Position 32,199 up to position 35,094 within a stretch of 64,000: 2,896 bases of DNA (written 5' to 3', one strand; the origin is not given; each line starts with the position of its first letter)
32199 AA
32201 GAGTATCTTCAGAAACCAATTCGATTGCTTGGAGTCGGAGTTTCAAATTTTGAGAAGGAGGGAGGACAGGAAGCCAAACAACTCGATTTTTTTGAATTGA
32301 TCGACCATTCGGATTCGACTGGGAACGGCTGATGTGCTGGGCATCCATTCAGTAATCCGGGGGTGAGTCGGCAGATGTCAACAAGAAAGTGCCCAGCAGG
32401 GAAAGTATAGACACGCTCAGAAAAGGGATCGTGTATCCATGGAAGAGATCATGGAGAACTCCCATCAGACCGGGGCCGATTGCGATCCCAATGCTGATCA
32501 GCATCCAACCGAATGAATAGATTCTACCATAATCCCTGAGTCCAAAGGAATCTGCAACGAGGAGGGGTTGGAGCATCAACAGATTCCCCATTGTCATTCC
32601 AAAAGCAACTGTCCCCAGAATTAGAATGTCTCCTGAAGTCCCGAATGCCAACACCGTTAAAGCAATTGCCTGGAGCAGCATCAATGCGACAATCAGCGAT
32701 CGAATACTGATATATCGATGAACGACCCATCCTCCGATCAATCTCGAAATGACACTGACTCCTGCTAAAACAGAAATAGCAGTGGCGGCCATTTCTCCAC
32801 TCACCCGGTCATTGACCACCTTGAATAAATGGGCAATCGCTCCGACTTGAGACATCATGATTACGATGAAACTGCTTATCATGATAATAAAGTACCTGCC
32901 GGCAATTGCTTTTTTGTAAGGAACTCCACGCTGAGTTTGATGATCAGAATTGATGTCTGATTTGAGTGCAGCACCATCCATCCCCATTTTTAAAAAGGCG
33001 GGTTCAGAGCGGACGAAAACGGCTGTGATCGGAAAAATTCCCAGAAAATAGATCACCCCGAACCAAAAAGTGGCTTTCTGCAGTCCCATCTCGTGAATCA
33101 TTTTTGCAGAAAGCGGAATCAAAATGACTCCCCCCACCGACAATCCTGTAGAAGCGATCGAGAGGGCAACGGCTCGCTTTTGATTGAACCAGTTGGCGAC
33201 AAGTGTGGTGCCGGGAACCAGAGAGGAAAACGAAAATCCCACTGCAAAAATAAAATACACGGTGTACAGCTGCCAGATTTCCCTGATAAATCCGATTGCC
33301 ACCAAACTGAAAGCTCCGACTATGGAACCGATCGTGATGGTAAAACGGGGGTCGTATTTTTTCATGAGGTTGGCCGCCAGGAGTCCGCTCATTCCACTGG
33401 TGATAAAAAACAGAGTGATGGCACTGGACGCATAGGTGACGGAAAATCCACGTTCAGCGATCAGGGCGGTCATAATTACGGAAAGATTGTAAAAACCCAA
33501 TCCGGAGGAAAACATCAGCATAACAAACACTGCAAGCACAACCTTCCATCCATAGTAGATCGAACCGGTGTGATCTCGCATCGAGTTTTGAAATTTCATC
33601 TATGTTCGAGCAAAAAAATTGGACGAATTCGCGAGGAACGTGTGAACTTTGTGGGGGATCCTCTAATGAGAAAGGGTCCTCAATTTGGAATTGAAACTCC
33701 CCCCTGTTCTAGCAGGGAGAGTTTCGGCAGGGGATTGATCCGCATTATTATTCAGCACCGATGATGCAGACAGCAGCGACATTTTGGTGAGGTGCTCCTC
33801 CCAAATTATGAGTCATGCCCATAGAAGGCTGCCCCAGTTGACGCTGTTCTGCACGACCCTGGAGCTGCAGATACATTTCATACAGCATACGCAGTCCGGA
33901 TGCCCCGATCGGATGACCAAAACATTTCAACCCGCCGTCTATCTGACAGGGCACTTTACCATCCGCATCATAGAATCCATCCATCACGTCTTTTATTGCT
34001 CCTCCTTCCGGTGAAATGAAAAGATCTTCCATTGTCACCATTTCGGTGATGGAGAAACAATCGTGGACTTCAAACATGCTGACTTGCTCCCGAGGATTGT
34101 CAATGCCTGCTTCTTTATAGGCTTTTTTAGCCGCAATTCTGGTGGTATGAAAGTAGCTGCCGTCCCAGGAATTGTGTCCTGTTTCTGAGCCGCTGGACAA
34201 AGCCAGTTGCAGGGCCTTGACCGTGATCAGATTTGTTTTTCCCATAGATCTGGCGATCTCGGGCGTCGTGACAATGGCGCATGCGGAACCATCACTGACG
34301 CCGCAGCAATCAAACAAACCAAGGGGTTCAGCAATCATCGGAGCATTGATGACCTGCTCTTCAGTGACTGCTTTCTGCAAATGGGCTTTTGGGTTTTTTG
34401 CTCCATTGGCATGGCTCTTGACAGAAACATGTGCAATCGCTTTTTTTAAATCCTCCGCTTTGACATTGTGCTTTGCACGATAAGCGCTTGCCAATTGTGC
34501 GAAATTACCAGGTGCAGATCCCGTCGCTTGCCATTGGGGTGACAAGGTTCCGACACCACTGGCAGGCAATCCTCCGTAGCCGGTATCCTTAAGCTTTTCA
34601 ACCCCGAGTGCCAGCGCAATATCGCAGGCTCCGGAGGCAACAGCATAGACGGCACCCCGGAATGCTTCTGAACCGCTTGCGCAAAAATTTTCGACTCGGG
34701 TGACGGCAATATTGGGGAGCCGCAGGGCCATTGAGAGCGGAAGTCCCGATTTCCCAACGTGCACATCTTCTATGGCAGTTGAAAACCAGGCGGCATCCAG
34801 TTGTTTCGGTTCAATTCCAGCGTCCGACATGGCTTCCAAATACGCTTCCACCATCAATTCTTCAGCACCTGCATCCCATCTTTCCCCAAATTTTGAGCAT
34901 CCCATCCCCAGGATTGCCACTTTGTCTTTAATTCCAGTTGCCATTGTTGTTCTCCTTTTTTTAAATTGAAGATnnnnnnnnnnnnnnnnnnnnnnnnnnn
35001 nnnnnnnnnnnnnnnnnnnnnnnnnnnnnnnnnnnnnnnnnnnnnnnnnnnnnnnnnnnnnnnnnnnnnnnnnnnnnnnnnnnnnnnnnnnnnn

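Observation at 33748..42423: Beta-oxidation-like cluster pairing an SCP-x thiolase with an apparently catalytically dead HMGCS-like/DUF35 fusion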

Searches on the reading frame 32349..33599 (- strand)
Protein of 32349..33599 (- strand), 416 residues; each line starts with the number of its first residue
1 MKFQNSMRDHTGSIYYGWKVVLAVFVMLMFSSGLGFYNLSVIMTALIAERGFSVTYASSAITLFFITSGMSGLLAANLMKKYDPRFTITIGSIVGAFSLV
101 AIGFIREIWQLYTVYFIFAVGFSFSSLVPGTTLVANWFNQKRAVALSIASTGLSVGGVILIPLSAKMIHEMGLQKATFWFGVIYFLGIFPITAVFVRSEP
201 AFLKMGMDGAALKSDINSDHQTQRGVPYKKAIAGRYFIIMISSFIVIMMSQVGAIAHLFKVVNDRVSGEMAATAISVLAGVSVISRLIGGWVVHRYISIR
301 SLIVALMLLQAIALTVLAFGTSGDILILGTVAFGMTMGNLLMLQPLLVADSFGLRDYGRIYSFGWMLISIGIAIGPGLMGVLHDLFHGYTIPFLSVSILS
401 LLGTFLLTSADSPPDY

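Call 3: search_protein_families(library=pfam, proteins=[window:32349-33599:-], max_evalue=0.01)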
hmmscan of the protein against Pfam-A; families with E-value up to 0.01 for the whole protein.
window:32349-33599:- (416 aa): 1 family
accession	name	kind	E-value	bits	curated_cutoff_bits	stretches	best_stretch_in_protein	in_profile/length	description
PF07690.21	MFS_1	-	9.5e-29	100.8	33.4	2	27-306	3-275/347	Major Facilitator Superfamily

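Call 4: search_protein_families(library=ncbifam, proteins=[window:32349-33599:-], max_evalue=0.01)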
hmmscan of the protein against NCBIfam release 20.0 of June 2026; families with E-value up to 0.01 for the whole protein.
window:32349-33599:- (416 aa): 10 families
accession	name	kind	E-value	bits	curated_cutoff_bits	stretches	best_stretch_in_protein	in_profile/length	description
NF049980.1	SfMCT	equivalog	4.6e-37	127.6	320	1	18-399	2-378/378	L-lactate MFS transporter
NF038246.1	bile_salt_MFS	equivalog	3.5e-25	88.7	400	1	44-408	30-401/408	conjugated bile salt MFS transporter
TIGR04259.1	oxa_formateAnti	equivalog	3.3e-15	55.9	335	1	18-405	3-386/405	oxalate/formate MFS antiporter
TIGR00890.1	2A0111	subfamily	1.6e-13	50.3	374.85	1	19-405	3-376/377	oxalate/formate antiport family MFS transporter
TIGR00892.1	2A0113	subfamily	1.3e-12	47.2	586.1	1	16-407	16-418/455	monocarboxylate transporter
TIGR00893.1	2A0114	subfamily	6e-08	32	395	1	38-186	12-160/399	D-galactonate transporter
TIGR00881.1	2A0104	subfamily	7.5e-08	31.8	407.75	1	38-250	13-224/379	phosphoglycerate transporter protein PgtP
NF008661.1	PRK11663.1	subfamily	4e-06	26.1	564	1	15-318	24-335/439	MFS transporter family glucose-6-phosphate receptor UhpC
TIGR00880.1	2_A_01_02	superfamily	0.001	19.2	131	1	62-194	1-136/141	multidrug resistance protein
NF033733.1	MFS_ArsK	equivalog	0.0089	14.9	400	0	20-361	4-336/388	arsenite efflux MFS transporter ArsK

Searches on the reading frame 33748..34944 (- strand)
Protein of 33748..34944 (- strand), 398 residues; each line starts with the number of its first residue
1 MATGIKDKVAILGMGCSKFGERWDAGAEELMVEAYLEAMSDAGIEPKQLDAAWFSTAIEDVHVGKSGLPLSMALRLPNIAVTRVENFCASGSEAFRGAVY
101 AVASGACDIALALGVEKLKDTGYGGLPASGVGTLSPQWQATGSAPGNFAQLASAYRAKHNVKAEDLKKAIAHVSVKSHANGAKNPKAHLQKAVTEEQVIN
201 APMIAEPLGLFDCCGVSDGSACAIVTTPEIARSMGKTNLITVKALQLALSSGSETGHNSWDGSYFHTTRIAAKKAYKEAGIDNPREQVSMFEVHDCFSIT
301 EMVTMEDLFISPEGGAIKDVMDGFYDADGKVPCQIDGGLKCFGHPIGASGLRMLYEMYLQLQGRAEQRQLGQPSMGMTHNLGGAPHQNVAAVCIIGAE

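Call 3: search_protein_families(library=pfam, proteins=[window:33748-34944:-], max_evalue=0.01)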
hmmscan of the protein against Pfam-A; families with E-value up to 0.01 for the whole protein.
window:33748-34944:- (398 aa): 4 families
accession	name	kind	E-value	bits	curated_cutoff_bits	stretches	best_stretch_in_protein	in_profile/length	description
PF22691.2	Thiolase_C_1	-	6.3e-30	104.2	28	1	265-392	17-141/144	Thiolase C-terminal domain-like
PF00108.29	Thiolase_N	-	1.2e-17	64.6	26.4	1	20-227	16-258/260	Thiolase, N-terminal domain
PF02803.24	Thiolase_C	-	9.2e-09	35.4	27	1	270-368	26-104/123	Thiolase, C-terminal domain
PF00109.32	ketoacyl-synt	-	1.8e-05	25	20.8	1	84-128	170-215/252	Beta-ketoacyl synthase, N-terminal domain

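Call 4: search_protein_families(library=ncbifam, proteins=[window:33748-34944:-], max_evalue=0.01)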
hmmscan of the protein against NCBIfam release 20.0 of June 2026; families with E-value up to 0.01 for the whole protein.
window:33748-34944:- (398 aa): 47 families (the best 25 are shown)
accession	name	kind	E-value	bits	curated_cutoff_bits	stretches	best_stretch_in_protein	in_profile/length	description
NF004810.0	PRK06157.1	equivalog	2.8e-212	705.1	403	1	1-398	1-398/400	acetyl-CoA acetyltransferase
NF004720.0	PRK06064.1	subfamily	1.8e-95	320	420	1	8-391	3-383/389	thiolase domain-containing protein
NF053570.1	AcCoTHIOL_METTL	equivalog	4.3e-76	256.2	600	1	8-394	3-380/385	acetyl-CoA acetyltransferase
NF009228.0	PRK12578.1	subfamily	3e-71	240.1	485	1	7-389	3-381/387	thiolase domain-containing protein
NF005704.0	PRK07516.1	subfamily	8.7e-68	229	412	1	7-391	2-383/389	thiolase domain-containing protein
NF006102.0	PRK08256.1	subfamily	5.2e-60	203.6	436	1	7-382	3-380/394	lipid-transfer protein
NF004715.0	PRK06059.1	equivalog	8.6e-49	166.5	424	1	7-386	4-391/399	lipid-transfer protein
NF006180.0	PRK08313.1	subfamily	8.6e-49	166.4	514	1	6-387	3-376/389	thiolase domain-containing protein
NF004936.0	PRK06289.1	equivalog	7.6e-47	160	375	1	6-392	2-400/405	acetyl-CoA acetyltransferase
NF004721.0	PRK06065.1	equivalog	1.6e-44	152.4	455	1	5-375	8-372/393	thiolase domain-containing protein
NF004982.0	PRK06365.1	equivalog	1.3e-43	149.6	695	2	8-237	17-246/430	thiolase domain-containing protein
NF053628.1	BnzsclthlBbsBGT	equivalog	4e-43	147.7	750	1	6-393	4-380/389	benzoylsuccinyl-CoA thiolase subunit BbsB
NF006010.0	PRK08142.1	subfamily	1.3e-36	126.2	462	1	21-395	19-385/388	thiolase domain-containing protein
NF004811.0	PRK06158.1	subfamily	2.8e-35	122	421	1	5-392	6-377/384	acetyl-CoA acetyltransferase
NF004722.0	PRK06066.1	equivalog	3.1e-35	121.9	516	1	152-392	150-381/385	thiolase domain-containing protein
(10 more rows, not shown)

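Call 6: search_solved_structures(query=window:33748-34944:-, max_evalue=0.00001, show_alignments=3)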
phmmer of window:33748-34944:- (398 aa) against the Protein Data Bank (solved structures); distinct sequences matched with E-value up to 0.00001: 22.
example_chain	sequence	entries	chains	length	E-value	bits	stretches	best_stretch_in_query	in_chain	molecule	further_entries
7yvy_A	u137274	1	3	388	6.8e-58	199.9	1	8-386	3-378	Acetyl-CoA acetyltransferase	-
6esq_A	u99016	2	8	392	3.4e-53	184.4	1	9-384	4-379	acetoacetyl-CoA thiolase | Acetyl-CoA acetyltransferase thiolase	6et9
7pxp_C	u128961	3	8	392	6.9e-43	150.5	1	8-393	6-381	Benzoylsuccinyl-CoA thiolase subunit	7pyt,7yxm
4yzo_A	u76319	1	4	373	3.7e-41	144.8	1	9-397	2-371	Putative acyl-CoA acyltransferase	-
6hsj_A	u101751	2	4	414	5.6e-39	137.6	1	4-382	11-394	SCP2-thiolase (type-1)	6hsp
6hrv_A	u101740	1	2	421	5.9e-39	137.5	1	4-382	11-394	SCP2-thiolase (type-1)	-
3zbg_A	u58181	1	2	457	2.3e-38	135.6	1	81-392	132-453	3-KETOACYL-COA THIOLASE-LIKE PROTEIN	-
3zbk_A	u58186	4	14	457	4.1e-37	131.5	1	81-392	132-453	3-KETOACYL-COA THIOLASE-LIKE PROTEIN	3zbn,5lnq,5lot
3zbl_A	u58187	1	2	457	5.4e-37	131.1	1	81-392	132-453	3-KETOACYL-COA THIOLASE-LIKE PROTEIN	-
4bi9_A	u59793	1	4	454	2.5e-35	125.6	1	75-389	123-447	3-KETOACYL-COA THIOLASE, PUTATIVE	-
4bia_A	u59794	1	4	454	4.6e-34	121.4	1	75-389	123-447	3-KETOACYL-COA THIOLASE, PUTATIVE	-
9myr_A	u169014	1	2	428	2.1e-19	73.1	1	147-390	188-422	Nonspecific lipid-transfer protein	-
4u4e_A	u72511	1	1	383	7.6e-19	71.3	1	4-385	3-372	Thiolase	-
6ok1_A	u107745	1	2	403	1.2e-17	67.4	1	9-351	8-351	Lipid-transfer protein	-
9skh_I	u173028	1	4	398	6.8e-17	64.9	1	27-389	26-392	2,4-diacetylphloroglucinol biosynthesis protein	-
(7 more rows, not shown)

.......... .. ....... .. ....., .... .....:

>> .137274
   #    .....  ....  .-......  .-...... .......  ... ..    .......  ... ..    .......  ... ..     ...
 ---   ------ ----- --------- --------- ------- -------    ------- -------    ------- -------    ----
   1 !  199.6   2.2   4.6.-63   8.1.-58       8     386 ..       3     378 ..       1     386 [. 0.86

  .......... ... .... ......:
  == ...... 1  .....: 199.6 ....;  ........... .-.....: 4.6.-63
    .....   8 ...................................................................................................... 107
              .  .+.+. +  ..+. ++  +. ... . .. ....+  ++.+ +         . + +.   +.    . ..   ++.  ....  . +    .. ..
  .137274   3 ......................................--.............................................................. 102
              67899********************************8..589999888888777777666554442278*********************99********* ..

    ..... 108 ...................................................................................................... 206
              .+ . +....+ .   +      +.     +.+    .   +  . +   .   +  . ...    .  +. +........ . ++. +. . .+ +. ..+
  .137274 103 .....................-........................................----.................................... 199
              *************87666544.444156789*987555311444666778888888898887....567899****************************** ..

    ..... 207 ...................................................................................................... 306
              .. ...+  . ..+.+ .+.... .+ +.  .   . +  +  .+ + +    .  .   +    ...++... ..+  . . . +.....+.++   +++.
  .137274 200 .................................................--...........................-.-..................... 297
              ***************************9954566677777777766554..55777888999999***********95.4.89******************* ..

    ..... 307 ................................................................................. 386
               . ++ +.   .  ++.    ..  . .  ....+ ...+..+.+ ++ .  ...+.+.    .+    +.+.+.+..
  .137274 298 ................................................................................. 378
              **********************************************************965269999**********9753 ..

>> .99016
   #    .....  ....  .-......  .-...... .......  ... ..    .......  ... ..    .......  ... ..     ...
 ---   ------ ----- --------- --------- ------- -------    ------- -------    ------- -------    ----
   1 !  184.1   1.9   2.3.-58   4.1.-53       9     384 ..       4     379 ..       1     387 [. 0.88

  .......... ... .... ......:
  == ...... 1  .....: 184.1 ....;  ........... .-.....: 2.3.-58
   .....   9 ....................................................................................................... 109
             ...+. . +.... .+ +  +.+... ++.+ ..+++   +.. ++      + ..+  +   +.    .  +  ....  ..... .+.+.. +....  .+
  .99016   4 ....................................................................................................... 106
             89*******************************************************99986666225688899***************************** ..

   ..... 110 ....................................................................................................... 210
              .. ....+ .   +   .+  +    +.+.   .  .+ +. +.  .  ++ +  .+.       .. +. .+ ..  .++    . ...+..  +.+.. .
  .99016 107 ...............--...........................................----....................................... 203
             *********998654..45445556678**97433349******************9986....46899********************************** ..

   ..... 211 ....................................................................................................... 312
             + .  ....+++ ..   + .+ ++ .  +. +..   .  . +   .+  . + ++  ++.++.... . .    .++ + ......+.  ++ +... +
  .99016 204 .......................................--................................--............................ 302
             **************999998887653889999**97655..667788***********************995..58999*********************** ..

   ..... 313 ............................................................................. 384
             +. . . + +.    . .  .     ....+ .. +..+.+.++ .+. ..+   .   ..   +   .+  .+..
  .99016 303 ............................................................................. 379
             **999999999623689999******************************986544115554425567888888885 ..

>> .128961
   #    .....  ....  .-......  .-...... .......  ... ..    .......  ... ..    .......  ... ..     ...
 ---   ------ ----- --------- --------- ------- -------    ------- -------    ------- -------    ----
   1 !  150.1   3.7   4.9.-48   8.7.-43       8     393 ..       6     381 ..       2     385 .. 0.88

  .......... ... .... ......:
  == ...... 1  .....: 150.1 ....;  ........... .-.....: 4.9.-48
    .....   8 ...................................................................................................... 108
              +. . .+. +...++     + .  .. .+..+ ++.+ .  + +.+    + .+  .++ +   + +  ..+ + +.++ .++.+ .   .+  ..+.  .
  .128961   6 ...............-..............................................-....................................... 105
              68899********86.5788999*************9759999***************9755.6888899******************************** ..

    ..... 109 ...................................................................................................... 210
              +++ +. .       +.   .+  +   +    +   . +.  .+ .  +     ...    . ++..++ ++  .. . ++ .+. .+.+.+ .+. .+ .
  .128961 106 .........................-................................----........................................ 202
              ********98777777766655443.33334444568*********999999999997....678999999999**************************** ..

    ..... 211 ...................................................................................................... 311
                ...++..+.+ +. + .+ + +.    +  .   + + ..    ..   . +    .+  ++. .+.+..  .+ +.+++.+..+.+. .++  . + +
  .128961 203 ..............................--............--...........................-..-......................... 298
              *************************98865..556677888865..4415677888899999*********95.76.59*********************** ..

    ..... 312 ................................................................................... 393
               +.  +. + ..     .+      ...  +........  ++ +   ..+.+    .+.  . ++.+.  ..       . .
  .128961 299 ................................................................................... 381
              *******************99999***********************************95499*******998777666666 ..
